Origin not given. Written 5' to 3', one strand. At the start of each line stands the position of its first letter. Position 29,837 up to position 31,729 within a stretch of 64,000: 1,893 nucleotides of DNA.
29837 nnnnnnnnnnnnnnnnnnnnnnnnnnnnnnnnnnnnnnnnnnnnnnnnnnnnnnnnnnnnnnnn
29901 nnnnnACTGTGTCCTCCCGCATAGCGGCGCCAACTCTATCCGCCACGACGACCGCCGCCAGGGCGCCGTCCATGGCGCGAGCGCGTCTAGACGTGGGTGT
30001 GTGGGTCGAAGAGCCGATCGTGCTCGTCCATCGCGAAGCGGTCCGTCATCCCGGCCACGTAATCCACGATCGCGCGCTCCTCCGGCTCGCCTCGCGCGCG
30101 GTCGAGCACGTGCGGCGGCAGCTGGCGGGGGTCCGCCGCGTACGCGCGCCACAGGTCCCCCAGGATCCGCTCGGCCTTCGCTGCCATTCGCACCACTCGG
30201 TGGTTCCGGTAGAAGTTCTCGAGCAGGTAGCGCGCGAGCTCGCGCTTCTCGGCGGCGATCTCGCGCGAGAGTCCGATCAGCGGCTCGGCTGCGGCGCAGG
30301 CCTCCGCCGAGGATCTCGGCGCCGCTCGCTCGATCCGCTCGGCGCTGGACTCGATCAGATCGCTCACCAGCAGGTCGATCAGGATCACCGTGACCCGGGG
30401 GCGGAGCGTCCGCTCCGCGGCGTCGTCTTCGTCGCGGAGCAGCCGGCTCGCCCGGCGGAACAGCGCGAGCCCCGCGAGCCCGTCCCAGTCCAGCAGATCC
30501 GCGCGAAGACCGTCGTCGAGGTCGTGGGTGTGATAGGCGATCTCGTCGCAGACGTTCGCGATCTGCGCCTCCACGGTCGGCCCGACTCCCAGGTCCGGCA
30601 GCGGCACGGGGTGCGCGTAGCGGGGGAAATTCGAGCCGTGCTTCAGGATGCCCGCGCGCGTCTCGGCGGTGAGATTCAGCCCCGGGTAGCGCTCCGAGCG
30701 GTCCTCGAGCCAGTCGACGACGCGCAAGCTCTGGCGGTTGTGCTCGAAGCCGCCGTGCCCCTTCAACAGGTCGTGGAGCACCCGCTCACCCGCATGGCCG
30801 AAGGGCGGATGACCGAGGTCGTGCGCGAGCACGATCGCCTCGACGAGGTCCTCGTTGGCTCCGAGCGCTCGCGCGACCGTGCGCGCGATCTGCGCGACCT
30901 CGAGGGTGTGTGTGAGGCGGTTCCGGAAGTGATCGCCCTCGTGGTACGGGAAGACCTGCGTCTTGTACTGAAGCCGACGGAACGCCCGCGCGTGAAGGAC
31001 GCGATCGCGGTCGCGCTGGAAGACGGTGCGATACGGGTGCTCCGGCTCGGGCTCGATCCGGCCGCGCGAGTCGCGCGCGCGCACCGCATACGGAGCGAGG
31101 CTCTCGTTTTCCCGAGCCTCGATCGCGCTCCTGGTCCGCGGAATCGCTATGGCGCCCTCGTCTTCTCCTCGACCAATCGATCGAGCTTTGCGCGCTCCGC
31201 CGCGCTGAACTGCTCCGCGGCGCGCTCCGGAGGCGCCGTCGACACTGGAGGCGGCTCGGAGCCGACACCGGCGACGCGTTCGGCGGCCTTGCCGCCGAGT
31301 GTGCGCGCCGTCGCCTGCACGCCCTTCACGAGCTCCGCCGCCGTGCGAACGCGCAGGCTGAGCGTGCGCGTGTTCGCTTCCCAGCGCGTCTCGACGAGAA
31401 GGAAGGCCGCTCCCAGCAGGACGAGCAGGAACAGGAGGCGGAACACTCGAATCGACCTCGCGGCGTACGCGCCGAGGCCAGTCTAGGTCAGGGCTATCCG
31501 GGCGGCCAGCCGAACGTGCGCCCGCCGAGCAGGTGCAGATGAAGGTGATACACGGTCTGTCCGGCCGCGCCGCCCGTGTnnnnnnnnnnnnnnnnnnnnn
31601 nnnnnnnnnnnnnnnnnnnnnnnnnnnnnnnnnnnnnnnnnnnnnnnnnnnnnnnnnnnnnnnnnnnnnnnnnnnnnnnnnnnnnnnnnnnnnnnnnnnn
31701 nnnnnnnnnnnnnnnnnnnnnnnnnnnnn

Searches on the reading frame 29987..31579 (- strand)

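Call 27: search_protein_families(library=pfam, proteins=[window:29987-31579:-], max_evalue=0.00001)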
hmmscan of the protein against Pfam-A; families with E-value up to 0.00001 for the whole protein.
window:29987-31579:- (530 aa): 2 families
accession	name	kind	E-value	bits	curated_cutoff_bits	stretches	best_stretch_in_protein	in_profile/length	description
PF13286.11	HD_assoc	-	1.2e-23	83.9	22.2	1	436-522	2-91/91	Phosphohydrolase-associated domain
PF01966.28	HD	-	6.4e-13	49.4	22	1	221-347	1-113/116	HD domain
